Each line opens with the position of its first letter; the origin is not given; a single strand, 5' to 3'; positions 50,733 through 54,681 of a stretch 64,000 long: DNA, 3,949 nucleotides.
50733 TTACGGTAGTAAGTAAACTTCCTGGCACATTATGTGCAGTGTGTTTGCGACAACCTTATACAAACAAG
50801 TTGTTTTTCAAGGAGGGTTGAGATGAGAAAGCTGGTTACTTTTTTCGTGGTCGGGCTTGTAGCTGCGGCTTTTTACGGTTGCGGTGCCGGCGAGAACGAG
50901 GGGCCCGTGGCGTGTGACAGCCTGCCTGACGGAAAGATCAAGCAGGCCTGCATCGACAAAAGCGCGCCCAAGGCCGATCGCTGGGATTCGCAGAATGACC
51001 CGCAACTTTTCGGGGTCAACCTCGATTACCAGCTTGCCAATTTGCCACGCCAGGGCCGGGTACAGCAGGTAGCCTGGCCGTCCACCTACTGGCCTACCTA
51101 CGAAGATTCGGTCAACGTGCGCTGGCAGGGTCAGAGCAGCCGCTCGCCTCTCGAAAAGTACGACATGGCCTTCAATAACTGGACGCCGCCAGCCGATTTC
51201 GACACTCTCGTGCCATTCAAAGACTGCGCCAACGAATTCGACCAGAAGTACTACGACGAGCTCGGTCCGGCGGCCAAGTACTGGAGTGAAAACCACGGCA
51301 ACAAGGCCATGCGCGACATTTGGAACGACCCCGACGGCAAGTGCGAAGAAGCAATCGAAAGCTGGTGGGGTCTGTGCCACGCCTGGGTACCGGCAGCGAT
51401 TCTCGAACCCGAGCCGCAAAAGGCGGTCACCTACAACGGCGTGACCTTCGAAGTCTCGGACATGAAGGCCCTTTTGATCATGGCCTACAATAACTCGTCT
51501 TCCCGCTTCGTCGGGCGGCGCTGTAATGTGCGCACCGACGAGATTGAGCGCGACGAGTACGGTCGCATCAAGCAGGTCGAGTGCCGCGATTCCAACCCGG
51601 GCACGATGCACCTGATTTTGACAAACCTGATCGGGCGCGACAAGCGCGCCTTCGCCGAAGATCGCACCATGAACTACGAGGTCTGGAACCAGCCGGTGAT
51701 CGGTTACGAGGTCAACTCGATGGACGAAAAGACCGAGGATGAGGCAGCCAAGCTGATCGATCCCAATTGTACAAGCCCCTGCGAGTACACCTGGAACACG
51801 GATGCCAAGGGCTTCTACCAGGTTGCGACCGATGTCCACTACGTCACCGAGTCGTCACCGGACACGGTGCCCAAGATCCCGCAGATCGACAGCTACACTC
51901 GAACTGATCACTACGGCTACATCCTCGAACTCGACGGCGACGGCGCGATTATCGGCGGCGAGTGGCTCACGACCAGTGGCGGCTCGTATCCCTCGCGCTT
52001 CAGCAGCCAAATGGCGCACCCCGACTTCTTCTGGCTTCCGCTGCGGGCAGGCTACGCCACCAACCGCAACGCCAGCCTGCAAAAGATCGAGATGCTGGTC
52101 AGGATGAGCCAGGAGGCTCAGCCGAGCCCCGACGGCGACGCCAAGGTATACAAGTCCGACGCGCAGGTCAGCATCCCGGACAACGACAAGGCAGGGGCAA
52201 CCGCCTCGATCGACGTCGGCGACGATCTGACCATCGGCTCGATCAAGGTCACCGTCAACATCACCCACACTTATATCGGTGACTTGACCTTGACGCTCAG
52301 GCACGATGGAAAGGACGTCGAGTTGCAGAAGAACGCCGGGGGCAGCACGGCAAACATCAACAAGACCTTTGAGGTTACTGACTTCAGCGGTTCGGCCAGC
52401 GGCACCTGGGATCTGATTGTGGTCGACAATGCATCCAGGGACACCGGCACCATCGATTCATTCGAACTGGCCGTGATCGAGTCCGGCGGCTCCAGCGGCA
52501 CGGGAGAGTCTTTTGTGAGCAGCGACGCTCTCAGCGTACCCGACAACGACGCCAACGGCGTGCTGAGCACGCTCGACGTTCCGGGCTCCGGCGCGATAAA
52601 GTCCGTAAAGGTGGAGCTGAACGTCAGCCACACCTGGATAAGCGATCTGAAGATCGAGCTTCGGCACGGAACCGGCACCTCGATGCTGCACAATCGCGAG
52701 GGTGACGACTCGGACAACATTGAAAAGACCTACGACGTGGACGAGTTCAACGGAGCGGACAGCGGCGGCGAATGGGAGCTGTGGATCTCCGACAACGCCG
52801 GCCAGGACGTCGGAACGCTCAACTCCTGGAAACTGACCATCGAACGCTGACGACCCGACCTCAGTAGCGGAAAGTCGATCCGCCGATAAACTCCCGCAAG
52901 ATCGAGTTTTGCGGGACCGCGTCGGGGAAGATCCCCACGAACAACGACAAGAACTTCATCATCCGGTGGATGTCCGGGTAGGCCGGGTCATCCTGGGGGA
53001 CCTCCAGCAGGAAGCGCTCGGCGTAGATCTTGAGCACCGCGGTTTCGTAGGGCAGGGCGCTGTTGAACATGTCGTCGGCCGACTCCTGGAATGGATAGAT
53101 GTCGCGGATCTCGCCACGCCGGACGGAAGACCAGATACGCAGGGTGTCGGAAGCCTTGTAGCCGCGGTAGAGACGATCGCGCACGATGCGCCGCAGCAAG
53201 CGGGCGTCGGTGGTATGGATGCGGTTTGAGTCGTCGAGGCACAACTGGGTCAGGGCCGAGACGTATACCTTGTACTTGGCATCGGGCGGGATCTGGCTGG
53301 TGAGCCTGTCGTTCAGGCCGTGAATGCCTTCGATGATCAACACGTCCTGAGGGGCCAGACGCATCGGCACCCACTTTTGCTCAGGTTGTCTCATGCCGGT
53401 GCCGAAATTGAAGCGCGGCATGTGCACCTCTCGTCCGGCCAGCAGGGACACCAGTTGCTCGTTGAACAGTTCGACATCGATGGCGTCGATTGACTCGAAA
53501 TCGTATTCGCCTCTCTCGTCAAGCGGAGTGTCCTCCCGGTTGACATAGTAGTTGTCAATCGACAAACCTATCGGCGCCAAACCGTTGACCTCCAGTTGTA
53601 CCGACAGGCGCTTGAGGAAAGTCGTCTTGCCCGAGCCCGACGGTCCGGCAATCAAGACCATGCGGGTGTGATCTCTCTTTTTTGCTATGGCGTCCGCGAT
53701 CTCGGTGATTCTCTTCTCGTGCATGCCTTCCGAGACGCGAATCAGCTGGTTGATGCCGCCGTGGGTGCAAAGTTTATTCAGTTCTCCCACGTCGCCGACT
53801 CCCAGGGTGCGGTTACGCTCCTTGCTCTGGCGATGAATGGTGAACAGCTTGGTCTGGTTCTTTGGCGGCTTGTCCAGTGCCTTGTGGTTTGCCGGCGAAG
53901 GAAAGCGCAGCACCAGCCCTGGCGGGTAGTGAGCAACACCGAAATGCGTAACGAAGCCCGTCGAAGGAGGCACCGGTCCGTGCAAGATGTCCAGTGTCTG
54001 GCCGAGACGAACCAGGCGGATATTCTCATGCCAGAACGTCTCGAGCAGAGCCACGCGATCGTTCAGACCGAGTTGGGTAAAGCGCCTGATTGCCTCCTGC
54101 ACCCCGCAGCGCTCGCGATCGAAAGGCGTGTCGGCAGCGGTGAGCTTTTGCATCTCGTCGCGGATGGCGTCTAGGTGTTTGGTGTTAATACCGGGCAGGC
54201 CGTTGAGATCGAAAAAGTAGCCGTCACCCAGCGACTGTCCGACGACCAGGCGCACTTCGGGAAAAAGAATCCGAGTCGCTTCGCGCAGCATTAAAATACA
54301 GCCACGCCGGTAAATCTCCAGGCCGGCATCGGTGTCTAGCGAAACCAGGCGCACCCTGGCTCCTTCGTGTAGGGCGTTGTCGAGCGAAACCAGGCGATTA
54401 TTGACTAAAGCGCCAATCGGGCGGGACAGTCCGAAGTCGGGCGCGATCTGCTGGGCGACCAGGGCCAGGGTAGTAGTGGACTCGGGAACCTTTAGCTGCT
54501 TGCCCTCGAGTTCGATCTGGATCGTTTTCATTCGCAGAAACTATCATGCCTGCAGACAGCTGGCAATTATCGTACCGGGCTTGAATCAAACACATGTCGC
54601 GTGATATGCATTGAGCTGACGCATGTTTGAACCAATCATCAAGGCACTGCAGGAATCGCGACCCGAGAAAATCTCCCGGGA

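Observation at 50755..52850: Sigma-54 promoter driving a secreted protein with a novel N-terminal domain and tandem P-domains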

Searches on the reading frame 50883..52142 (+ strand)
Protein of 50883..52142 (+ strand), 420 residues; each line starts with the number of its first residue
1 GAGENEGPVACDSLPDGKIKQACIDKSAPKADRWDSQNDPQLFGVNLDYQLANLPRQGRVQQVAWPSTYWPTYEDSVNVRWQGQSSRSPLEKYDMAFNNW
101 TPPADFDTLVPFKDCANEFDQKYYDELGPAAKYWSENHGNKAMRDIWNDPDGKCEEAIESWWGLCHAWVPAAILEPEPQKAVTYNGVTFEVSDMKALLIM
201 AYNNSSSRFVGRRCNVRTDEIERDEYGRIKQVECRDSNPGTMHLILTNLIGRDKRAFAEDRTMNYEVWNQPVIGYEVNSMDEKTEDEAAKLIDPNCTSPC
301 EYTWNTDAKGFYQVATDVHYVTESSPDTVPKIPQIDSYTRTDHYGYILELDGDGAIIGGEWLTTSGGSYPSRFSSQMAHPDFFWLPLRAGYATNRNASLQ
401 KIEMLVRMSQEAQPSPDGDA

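Call 53: search_protein_representatives(protein=window:50883-52142:+)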
Query: 420 residues. Proteins with E-value up to 0.001 (for the whole library): 2557; up to 1e-10: 1726; up to 1e-30: 401. The best 150 are listed.
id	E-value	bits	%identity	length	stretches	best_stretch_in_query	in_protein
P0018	1.1e-163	561.8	59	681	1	2-420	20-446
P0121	5.7e-126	437.5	68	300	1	10-278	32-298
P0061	8.9e-115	400.6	53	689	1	28-412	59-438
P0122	2.1e-113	396.1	53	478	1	26-412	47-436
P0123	1.8e-108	379.8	52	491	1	50-413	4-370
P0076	3.0e-108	379.1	53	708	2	156-410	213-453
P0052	2.6e-107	376.0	50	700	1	28-419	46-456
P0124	6.9e-107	374.6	50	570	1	29-412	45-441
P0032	4.1e-106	372.0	48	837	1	25-419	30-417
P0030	7.4e-105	367.9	49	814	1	21-419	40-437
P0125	1.9e-104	366.5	50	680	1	28-409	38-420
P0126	6.9e-104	364.7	51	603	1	28-410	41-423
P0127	3.2e-103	362.5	37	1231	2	55-387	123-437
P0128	2.4e-100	353.0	48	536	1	30-414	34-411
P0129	1.4e-99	350.5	48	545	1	32-415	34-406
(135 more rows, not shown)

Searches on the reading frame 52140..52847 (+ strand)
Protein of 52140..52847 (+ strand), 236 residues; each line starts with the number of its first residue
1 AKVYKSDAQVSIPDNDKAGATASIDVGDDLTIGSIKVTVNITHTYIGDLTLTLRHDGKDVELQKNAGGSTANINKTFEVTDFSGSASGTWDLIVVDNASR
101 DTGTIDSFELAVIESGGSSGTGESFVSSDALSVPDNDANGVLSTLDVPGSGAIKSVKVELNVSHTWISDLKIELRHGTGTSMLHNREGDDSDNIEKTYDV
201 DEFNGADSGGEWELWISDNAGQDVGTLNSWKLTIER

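Call 66: find_homologous_proteins(query=window:52140-52847:+, max_evalue=1e-10)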
Query window:52140-52847:+ (236 aa): 42 proteins with E <= 1e-10 among 782 candidates.
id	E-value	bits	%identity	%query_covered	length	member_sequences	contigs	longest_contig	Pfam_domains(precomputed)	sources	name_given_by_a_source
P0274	1.2e-81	292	58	100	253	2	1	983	PF01483.28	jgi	-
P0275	3.5e-78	280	62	88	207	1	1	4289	PF01483.28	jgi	jgi:subtilisin-like proprotein convertase family protein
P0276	4.2e-76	274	60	91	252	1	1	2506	PF01483.28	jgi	jgi:subtilisin-like proprotein convertase family protein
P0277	1.3e-49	187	44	97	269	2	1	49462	PF23560.2,PF01483.28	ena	-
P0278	1.2e-47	181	45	92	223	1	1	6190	PF01483.28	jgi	jgi:subtilisin-like proprotein convertase family protein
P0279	1.7e-46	177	45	97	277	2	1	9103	PF01483.28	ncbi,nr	ncbi:MAG: hypothetical protein DRJ14_07375 [Acidobacteria bacterium]|nr:MAG: hypothetical protein DR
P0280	5.9e-46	175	45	95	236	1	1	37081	PF01483.28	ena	-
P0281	1.9e-44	170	43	99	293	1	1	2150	PF16683.12,PF01483.28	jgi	jgi:subtilisin-like proprotein convertase family protein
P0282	3.3e-44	169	45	97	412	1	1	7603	PF01483.28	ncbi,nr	ncbi:MAG: hypothetical protein GXO70_08230, partial [Acidobacteria bacterium]|nr:hypothetical protei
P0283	7.4e-44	168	40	95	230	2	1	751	PF01483.28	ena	-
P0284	4.1e-42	162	41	95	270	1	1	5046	PF01483.28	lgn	-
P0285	3.3e-41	159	35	95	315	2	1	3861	PF17957.8,PF01483.28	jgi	-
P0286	3.6e-41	159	40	99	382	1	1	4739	PF01483.28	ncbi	-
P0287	8.9e-40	155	36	97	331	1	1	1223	PF01483.28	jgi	jgi:aminopeptidase S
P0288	7.1e-37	145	38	95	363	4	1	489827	PF01835.26,PF01483.28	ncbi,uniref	ncbi:proprotein convertase P-domain-containing protein, partial [Catellatospora chokoriensis]|uniref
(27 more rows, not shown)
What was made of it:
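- The P-domain is attached to many unrelated proteins across phyla (call 66).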

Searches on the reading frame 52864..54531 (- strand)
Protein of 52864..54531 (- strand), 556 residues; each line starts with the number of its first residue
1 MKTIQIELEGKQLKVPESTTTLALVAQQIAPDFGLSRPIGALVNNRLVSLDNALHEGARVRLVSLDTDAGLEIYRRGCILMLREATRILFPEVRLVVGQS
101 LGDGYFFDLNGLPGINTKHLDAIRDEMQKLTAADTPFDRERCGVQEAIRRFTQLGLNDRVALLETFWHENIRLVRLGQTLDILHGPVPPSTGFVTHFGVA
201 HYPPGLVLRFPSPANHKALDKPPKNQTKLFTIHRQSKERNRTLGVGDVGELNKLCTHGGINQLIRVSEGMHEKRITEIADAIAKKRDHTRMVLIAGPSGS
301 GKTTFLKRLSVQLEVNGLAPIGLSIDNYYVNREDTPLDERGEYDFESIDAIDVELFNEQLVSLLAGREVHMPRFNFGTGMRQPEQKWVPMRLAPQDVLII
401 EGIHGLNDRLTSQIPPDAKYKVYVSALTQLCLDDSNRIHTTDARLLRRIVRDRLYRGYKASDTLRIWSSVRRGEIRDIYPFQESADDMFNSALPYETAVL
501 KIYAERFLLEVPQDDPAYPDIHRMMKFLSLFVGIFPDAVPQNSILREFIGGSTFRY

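Call 22: search_protein_families(library=pfam, proteins=[window:52864-54531:-], max_evalue=0.001)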
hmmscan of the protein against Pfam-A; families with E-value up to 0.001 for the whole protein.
window:52864-54531:- (556 aa): 7 families
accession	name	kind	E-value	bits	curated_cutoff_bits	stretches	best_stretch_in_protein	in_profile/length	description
PF00485.24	PRK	-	3.8e-19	69.7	22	1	294-489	4-187/196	Phosphoribulokinase / Uridine kinase family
PF13191.12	AAA_16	-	3.4e-05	24.8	32.6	1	272-316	6-51/167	AAA ATPase domain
PF25199.1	nSTAND_NTPase5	-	3.7e-05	24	34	1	277-314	27-66/145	Novel STAND NTPase 5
PF03215.21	Rad17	-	0.00013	22.4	23.8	1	270-313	23-69/186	Rad17 P-loop domain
PF20720.3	nSTAND3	-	0.00015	21.9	27.2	1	277-322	5-50/155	Novel STAND NTPase 3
PF02367.23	TsaE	-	0.00059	20.2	26.6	0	272-316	4-48/128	Threonylcarbamoyl adenosine biosynthesis protein TsaE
PF13401.12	AAA_22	-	0.00088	20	27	0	287-324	3-33/130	AAA domain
